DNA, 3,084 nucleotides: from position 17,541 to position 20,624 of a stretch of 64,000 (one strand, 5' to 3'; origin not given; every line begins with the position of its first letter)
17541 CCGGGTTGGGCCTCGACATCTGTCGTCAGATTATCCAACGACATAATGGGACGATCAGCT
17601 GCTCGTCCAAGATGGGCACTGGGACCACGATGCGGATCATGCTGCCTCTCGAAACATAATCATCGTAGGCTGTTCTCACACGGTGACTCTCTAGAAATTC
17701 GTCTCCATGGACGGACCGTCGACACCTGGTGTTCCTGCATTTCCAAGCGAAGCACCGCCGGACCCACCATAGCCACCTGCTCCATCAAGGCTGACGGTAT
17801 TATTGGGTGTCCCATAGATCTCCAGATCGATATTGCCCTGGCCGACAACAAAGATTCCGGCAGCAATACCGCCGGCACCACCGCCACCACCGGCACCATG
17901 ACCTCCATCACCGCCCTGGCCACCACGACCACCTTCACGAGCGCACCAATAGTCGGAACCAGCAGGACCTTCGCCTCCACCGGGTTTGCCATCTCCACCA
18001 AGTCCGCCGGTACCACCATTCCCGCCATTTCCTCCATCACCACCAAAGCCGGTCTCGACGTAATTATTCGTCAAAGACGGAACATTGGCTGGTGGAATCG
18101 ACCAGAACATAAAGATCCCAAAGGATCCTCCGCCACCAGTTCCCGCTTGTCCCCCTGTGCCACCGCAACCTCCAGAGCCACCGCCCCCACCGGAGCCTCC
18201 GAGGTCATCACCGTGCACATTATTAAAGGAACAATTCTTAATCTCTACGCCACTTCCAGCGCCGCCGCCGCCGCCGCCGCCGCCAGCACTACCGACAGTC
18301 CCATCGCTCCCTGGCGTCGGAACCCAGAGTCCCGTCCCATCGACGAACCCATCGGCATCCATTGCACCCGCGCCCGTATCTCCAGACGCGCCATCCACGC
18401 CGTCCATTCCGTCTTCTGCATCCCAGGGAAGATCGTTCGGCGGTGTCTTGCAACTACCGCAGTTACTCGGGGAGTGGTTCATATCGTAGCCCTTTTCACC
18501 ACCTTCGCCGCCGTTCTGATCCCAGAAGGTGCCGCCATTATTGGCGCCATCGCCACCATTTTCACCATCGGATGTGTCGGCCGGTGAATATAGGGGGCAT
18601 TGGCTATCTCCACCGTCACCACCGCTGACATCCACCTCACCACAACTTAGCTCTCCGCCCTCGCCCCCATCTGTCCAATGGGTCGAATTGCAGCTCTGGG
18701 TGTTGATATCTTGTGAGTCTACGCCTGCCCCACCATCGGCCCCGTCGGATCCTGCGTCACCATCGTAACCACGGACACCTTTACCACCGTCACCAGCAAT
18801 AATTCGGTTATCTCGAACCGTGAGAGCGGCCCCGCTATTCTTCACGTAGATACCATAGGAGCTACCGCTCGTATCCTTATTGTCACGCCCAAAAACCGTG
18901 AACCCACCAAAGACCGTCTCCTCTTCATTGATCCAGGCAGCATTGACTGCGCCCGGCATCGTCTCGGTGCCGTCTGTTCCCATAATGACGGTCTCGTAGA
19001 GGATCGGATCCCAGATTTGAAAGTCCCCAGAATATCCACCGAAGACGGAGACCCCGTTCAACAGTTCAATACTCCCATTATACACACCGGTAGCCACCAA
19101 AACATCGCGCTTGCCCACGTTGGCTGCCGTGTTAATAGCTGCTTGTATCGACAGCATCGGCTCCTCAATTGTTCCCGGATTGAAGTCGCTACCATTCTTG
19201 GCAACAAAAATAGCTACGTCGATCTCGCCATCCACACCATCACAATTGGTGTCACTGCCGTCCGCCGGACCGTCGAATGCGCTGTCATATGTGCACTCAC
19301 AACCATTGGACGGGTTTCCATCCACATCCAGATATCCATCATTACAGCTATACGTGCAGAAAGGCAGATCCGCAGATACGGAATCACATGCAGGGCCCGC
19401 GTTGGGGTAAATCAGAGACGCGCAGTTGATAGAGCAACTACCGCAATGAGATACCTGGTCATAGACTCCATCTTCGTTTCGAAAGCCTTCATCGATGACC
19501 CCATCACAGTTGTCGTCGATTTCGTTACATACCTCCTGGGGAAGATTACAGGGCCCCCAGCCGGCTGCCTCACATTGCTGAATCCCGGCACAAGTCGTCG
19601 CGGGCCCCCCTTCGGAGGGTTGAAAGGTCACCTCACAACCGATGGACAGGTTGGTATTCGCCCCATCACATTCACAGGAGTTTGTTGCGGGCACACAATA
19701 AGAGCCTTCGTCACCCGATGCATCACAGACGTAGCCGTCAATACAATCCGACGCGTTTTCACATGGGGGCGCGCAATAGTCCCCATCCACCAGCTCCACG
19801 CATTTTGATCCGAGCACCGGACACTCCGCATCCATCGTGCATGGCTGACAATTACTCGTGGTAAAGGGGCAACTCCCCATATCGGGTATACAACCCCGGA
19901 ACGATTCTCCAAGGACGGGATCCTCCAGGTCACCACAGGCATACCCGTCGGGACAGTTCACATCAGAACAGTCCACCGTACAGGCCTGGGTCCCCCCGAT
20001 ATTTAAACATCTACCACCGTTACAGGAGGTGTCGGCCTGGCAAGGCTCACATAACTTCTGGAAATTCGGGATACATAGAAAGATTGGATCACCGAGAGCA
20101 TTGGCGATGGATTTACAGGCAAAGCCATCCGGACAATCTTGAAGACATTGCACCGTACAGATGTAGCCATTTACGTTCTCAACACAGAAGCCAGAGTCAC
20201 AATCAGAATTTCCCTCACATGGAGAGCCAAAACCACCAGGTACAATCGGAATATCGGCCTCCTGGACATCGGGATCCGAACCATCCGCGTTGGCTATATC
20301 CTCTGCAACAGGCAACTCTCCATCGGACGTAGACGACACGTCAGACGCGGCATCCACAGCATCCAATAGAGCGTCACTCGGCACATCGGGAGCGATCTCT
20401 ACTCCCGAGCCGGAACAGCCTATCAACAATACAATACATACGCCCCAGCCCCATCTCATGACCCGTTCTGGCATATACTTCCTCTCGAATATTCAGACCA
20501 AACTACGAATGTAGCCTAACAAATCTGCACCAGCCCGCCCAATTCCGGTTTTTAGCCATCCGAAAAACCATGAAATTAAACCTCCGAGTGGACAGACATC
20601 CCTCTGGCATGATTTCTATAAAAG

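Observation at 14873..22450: Signal-transduction island: HD-GYP regulator, GAF kinase, a giant Cys-rich/beta-helix/Gly-rich lipoprotein, and an FHA-GAF-sigma54 activator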

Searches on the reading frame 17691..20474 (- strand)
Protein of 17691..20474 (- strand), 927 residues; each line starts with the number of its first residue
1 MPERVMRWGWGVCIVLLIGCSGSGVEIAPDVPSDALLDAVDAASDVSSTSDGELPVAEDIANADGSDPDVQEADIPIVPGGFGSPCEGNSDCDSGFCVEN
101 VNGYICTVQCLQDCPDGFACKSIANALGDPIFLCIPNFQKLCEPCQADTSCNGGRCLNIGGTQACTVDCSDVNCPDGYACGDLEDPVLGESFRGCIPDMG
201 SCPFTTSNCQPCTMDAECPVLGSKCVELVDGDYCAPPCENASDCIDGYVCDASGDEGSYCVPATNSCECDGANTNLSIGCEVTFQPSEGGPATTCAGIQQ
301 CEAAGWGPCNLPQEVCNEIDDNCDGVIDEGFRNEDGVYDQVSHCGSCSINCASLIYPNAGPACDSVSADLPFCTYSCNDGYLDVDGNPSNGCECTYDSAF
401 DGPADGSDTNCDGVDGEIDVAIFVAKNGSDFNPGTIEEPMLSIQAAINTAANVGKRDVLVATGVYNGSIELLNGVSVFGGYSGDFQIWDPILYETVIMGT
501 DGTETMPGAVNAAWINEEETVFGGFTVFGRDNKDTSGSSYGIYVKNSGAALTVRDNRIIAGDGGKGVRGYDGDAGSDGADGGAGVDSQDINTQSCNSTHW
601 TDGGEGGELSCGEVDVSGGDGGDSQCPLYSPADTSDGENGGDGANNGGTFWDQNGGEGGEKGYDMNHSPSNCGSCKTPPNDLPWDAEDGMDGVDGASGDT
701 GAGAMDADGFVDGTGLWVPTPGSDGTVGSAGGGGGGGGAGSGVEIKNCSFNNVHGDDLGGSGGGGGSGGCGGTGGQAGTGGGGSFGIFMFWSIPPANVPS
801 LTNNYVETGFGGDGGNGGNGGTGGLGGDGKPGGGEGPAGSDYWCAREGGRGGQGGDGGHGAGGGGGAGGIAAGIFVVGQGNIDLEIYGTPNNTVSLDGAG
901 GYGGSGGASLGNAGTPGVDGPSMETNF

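Call 7: search_protein_families(library=pfam, proteins=[window:17691-20474:-], max_evalue=0.01)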
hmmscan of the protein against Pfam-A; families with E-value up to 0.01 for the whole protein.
window:17691-20474:- (927 aa): 1 family
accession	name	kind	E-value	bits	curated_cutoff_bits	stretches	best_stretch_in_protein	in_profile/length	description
PF11617.13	Cu-binding_MopE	-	0.00031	21.3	27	1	314-329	15-30/30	Putative metal-binding motif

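Call 9: search_protein_families(library=ncbifam, proteins=[window:17691-20474:-], max_evalue=1)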
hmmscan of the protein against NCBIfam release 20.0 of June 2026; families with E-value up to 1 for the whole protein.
window:17691-20474:- (927 aa): 0 families

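Call 10: find_homologous_proteins(query=window:17691-20474:-)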
Query window:17691-20474:- (927 aa): 273 proteins with E <= 0.001 among 8000 candidates; the best 120 are listed.
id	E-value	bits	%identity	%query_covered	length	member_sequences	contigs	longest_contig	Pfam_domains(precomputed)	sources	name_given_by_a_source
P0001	0.0e+0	2107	100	100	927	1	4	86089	-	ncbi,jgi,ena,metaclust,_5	metaclust:\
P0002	0.0e+0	1732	82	100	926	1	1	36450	-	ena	-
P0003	0.0e+0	1102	60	78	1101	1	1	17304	PF11617.14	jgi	jgi:hypothetical protein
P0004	3.0e-252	858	47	56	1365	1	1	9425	PF11617.14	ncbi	-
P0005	1.9e-218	746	42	66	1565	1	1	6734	PF11617.14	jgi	-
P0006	2.1e-213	730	49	74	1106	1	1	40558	PF11617.14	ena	-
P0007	1.4e-210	720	43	70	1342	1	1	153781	PF11617.14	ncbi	ncbi:MAG: MopE-related protein [Myxococcota bacterium]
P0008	8.6e-210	718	48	80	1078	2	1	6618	PF11617.14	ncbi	-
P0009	1.9e-209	716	44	66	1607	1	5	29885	PF11617.14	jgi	jgi:hypothetical protein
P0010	3.5e-208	712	41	76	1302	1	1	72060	PF11617.14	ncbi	-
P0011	1.4e-207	710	46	82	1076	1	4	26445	-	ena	-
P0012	2.4e-207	709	45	75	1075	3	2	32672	-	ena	-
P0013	3.0e-207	709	48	78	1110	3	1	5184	PF11617.14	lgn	-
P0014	2.4e-206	706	47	78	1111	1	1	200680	PF11617.14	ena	-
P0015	2.7e-206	706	37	41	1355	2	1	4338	PF11617.14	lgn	-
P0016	3.1e-206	706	47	75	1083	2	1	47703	PF11617.14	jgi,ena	-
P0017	7.3e-206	705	45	82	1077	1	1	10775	PF11617.14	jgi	jgi:hypothetical protein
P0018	1.5e-205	704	46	83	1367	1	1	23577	PF11617.14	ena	-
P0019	4.2e-205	702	47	65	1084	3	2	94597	PF11617.14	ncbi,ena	-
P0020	1.0e-204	701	44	87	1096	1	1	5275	PF11617.14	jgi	-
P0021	1.6e-203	697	47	75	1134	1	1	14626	PF11617.14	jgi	jgi:hypothetical protein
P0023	5.1e-202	692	34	33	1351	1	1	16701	PF11617.14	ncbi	ncbi:MAG: hypothetical protein AMXMBFR64_59780 [Myxococcales bacterium]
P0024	3.7e-200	686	43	70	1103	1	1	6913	PF11617.14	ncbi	-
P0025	3.9e-199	682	45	66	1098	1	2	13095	PF11617.14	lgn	-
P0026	1.1e-196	674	44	67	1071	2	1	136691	PF11617.14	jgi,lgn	jgi:hypothetical protein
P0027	1.1e-196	674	47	78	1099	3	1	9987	PF11617.14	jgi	jgi:hypothetical protein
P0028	2.0e-196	673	45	79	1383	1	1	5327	PF11617.14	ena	-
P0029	3.0e-196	673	44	79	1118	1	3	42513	PF11617.14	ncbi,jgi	-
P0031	1.5e-195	670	45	48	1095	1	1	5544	PF11617.14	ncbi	-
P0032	2.9e-195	669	44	79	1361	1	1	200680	PF11617.14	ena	-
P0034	1.6e-194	667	52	43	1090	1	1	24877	PF11617.14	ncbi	ncbi:MAG: MopE-related protein [Pseudomonadota bacterium]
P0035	1.8e-194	667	44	66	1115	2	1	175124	PF11617.14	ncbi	-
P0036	2.1e-194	667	44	65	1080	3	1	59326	PF11617.14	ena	-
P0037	1.3e-193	664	45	75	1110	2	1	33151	PF11617.14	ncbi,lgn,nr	ncbi:MAG: hypothetical protein HUU55_05135 [Myxococcales bacterium]|nr:hypothetical protein [Myxococ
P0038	1.3e-193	664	44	66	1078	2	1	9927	PF11617.14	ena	-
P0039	1.8e-193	663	46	65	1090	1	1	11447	PF11617.14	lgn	-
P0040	7.3e-193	661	43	75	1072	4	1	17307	PF11617.14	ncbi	-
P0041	7.4e-193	661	44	66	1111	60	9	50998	PF11617.14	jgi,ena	jgi:hypothetical protein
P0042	2.3e-192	660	45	75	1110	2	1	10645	PF11617.14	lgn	-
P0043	4.2e-192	659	42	69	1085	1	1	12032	PF11617.14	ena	-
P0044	5.3e-192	659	46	46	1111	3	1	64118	PF11617.14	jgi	jgi:hypothetical protein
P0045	1.0e-191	658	44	66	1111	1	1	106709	PF11617.14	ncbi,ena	-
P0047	1.6e-190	654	37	19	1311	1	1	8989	PF11617.14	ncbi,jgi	ncbi:MAG: hypothetical protein ACI9OJ_001296 [Myxococcota bacterium]|jgi:hypothetical protein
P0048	3.0e-190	653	43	57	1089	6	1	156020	PF11617.14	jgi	jgi:hypothetical protein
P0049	8.1e-190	651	45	65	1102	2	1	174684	PF11617.14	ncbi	-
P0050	1.3e-189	651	44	57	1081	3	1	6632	PF11617.14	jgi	jgi:hypothetical protein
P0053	2.9e-188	646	45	65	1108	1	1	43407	PF11617.14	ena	-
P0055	3.5e-188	646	43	66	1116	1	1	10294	PF11617.14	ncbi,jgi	ncbi:MAG: hypothetical protein ACI9WU_000740 [Myxococcota bacterium]|jgi:hypothetical protein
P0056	3.9e-188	646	39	89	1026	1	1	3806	PF11617.14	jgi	jgi:hypothetical protein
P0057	1.5e-187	644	43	47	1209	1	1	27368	PF11617.14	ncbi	-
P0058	2.9e-186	640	46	78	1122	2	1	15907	PF11617.14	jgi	-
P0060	1.5e-185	637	43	65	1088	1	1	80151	PF11617.14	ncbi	ncbi:MAG: hypothetical protein AMXMBFR64_34600 [Myxococcales bacterium]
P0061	3.0e-185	636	42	56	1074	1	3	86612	PF11617.14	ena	-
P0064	3.1e-184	633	45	65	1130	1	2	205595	PF11617.14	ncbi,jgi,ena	-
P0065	1.6e-183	631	43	66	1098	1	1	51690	PF11617.14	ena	-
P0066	4.1e-183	629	44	52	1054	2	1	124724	PF11617.14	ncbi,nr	ncbi:MAG: hypothetical protein IT385_12030 [Deltaproteobacteria bacterium]|nr:hypothetical protein [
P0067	4.7e-183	629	44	65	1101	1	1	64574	PF11617.14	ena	-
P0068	2.0e-182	627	45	47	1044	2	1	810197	PF11617.14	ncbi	-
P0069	2.3e-182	627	42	69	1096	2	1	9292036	-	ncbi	-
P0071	1.4e-180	621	43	52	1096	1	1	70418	PF11617.14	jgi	-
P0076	1.3e-178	614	44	78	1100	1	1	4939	PF11617.14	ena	-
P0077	2.5e-178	613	42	65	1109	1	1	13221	PF11617.14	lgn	-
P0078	3.9e-178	613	36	33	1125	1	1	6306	PF11617.14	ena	-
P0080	5.6e-178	612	43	66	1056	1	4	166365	PF11617.14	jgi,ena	-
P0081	1.1e-177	611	43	47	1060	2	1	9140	PF11617.14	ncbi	-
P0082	1.3e-177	611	29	18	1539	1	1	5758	PF11617.14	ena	-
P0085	2.4e-176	607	43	79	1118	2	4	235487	PF11617.14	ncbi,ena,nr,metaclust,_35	ncbi:MAG: hypothetical protein CMH54_11620 [Myxococcales bacterium]|nr:hypothetical protein [Myxococ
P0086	3.5e-176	606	44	55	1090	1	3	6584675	PF11617.14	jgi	-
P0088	2.5e-175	603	40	52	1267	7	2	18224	PF11617.14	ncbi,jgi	jgi:hypothetical protein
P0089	2.0e-174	600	41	66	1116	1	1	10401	PF11617.14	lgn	-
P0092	3.5e-174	600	46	45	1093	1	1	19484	PF11617.14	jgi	-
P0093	7.7e-174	598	42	69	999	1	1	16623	PF11617.14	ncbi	ncbi:MAG: MopE-related protein, partial [Pseudomonadota bacterium]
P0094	1.2e-173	598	43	65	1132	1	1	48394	PF11617.14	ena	-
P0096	1.5e-171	591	45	44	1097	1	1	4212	PF11617.14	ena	-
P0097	5.5e-171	589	46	78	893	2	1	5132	PF11617.14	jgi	jgi:hypothetical protein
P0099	1.4e-169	584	42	65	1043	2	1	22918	PF11617.14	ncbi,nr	ncbi:MAG: hypothetical protein IT385_12675 [Deltaproteobacteria bacterium]|nr:hypothetical protein [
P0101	3.0e-167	577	43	61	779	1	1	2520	PF11617.14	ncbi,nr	ncbi:MAG: hypothetical protein FJ098_11605, partial [Deltaproteobacteria bacterium]|nr:hypothetical 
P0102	1.9e-162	561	43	39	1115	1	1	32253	PF11617.14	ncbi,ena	-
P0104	3.4e-160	553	27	8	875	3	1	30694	PF11617.14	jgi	jgi:hypothetical protein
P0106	6.6e-159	549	43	65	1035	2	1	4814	PF11617.14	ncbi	-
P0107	9.0e-159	549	44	85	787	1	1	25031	PF11617.14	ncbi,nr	ncbi:MAG: hypothetical protein H6747_16150, partial [Deltaproteobacteria bacterium]|nr:hypothetical 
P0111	8.5e-154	532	46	51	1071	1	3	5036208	PF11617.14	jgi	-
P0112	3.3e-153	530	33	25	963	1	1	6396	PF11617.14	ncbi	ncbi:MAG: hypothetical protein ACI9WU_002462, partial [Myxococcota bacterium]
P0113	1.1e-152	528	43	40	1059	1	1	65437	PF11617.14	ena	-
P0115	1.4e-150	521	39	65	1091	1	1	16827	PF11617.14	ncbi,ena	-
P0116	2.3e-149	517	41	49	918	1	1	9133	PF11617.14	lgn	-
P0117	4.3e-146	507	42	53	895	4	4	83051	PF11617.14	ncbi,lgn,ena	-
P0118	8.9e-144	499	40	86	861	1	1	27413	-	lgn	-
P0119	4.0e-136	474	46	42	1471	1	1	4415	PF11617.14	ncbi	ncbi:MAG: hypothetical protein ACI9WU_003943, partial [Myxococcota bacterium]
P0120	5.0e-135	470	44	44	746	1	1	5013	PF11617.14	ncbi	ncbi:MAG: hypothetical protein EP329_07090, partial [Deltaproteobacteria bacterium]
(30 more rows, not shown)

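Call 14: find_encoding_contigs(protein=P0001, flank=10000, max_places=4)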
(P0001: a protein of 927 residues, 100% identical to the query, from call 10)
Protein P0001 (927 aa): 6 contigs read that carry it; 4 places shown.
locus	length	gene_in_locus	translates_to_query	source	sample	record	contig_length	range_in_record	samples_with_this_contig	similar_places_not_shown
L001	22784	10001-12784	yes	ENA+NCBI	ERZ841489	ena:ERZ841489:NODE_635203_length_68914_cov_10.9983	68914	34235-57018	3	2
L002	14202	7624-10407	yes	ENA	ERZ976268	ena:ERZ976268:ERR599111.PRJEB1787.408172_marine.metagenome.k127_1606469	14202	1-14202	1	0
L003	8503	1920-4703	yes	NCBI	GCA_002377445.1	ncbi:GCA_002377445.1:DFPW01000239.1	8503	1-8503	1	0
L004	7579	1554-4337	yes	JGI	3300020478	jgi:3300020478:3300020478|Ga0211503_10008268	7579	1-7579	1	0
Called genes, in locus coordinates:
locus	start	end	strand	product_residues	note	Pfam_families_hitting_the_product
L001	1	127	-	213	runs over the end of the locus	PF00300:His_Phos_1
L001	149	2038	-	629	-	PF02985:HEAT (faint), PF13513:HEAT_EZ (faint), PF13646:HEAT_2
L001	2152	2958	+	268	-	PF01520:Amidase_3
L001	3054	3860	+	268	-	PF13513:HEAT_EZ (faint), PF03130:HEAT_PBS (faint), PF02985:HEAT (faint), PF13646:HEAT_2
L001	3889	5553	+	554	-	PF01266:DAO, PF01494:FAD_binding_3 (faint), PF16901:DAO_C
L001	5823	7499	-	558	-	PF02369:Big_1 (faint), PF13620:CarboxypepD_reg (faint)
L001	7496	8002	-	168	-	-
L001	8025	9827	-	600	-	PF16697:Yop-YscD_cpl, PF01590:GAF, PF13185:GAF_2, PF13492:GAF_3, PF00158:Sigma54_activat, PF14532:Sigma54_activ_2, PF07728:AAA_5, PF25601:AAA_lid_14, +2 more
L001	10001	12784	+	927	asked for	-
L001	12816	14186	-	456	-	PF01590:GAF, PF13185:GAF_2, PF13492:GAF_3 (weak), PF00512:HisKA (weak), PF02518:HATPase_c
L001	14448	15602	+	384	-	PF00072:Response_reg, PF13487:HD_5, PF01966:HD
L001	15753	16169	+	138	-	PF00334:NDK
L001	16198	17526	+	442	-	PF05195:AMP_N, PF00557:Peptidase_M24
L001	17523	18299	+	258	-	PF01209:Ubie_methyltran, PF13489:Methyltransf_23, PF05148:Methyltransf_8 (faint), PF13847:Methyltransf_31, PF08241:Methyltransf_11, PF08242:Methyltransf_12, PF13649:Methyltransf_25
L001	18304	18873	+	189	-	PF06175:MiaE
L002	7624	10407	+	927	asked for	-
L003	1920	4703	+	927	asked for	-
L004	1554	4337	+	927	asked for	-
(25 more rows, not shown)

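Call 15: find_encoding_contigs(protein=P0069, flank=8000, max_places=2)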
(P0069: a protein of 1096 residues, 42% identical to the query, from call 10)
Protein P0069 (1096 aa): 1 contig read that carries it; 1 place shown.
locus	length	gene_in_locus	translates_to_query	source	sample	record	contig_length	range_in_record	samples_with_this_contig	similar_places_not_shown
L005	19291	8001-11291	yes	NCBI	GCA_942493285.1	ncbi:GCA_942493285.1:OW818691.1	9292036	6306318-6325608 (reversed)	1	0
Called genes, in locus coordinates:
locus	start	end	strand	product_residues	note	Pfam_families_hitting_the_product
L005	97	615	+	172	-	PF07635:PSCyt1 (faint)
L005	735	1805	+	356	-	PF05958:tRNA_U5-meth_tr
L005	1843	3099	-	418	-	PF03712:Cu2_monoox_C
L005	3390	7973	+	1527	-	PF11617:Cu-binding_MopE (weak)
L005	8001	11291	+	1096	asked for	-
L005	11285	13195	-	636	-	PF10092:DUF2330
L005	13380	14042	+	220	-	PF02698:DUF218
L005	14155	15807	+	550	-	PF00890:FAD_binding_2 (weak), PF01266:DAO (faint), PF01593:Amino_oxidase, PF01946:Thi4 (weak), PF12831:FAD_oxidored (faint), PF13450:NAD_binding_8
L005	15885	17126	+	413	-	-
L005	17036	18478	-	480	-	-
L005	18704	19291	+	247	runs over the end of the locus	PF00565:SNase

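Call 16: find_encoding_contigs(protein=P0086, flank=8000, max_places=2)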
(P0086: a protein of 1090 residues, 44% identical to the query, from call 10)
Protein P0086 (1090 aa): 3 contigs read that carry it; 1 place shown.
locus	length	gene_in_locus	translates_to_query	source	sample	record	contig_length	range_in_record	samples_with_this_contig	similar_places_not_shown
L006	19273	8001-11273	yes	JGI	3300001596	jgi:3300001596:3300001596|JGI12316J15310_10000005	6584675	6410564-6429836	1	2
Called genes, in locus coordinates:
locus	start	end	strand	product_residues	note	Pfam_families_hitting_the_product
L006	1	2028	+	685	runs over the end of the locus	PF01326:PPDK_N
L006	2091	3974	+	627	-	PF00069:Pkinase, PF03109:ABC1 (faint), PF07714:PK_Tyr_Ser-Thr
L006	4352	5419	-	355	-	-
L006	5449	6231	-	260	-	-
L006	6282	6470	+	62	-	-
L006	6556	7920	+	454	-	PF00135:COesterase, PF20434:BD-FAE, PF07859:Abhydrolase_3, PF00326:Peptidase_S9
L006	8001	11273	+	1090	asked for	PF11617:Cu-binding_MopE (faint)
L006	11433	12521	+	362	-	-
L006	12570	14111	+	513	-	-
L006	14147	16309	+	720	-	PF08238:Sel1 (weak)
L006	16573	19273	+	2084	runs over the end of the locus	PF13205:Big_5 (weak), PF02369:Big_1 (faint), PF11974:bMG3, PF01835:MG2, PF07703:A2M_BRD, PF00207:A2M, PF17973:bMG10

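Call 17: find_encoding_contigs(protein=P0002, flank=8000, max_places=2)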
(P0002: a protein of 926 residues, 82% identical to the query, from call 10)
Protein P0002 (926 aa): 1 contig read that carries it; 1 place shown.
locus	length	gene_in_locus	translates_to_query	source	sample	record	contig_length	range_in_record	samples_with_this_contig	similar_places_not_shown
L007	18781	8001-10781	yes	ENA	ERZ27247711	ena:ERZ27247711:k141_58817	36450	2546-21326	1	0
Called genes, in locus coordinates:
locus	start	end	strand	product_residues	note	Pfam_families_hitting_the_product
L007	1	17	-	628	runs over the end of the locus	PF02985:HEAT (faint), PF13646:HEAT_2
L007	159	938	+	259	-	PF01520:Amidase_3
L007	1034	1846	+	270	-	PF03130:HEAT_PBS (faint), PF02985:HEAT (faint), PF13646:HEAT_2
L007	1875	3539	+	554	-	PF01266:DAO, PF16901:DAO_C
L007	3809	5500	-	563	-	PF13620:CarboxypepD_reg (faint)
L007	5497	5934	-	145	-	-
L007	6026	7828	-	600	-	PF16697:Yop-YscD_cpl, PF01590:GAF, PF13185:GAF_2, PF13492:GAF_3, PF00158:Sigma54_activat, PF14532:Sigma54_activ_2, PF07728:AAA_5 (weak), PF25601:AAA_lid_14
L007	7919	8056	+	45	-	-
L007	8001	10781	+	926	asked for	-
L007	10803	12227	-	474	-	PF01590:GAF, PF13185:GAF_2, PF02518:HATPase_c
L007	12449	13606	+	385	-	PF00072:Response_reg, PF13487:HD_5, PF01966:HD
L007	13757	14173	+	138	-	PF00334:NDK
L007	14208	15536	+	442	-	PF05195:AMP_N, PF00557:Peptidase_M24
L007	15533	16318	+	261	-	PF01209:Ubie_methyltran (weak), PF13489:Methyltransf_23, PF13847:Methyltransf_31, PF08241:Methyltransf_11, PF08242:Methyltransf_12, PF13649:Methyltransf_25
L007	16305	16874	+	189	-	PF06175:MiaE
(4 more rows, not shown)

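Call 19: find_encoding_contigs(protein=P0003, flank=8000, max_places=2)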
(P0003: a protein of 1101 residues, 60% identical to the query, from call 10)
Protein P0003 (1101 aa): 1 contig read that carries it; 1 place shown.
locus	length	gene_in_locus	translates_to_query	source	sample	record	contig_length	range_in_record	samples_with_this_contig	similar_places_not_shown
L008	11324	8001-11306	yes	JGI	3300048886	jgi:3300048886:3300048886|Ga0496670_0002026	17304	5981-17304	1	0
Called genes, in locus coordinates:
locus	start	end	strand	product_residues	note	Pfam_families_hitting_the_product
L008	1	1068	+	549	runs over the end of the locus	PF00890:FAD_binding_2 (faint), PF01266:DAO, PF12831:FAD_oxidored (weak), PF13450:NAD_binding_8 (weak), PF16901:DAO_C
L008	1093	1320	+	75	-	-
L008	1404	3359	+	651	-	PF17517:IgGFc_binding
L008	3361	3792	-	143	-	-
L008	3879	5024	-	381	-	PF13620:CarboxypepD_reg (faint)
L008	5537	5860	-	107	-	-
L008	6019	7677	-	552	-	PF01590:GAF, PF13185:GAF_2, PF13492:GAF_3, PF00158:Sigma54_activat, PF14532:Sigma54_activ_2, PF07728:AAA_5 (weak), PF25601:AAA_lid_14, PF02954:HTH_8 (weak)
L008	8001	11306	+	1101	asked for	PF11617:Cu-binding_MopE (faint)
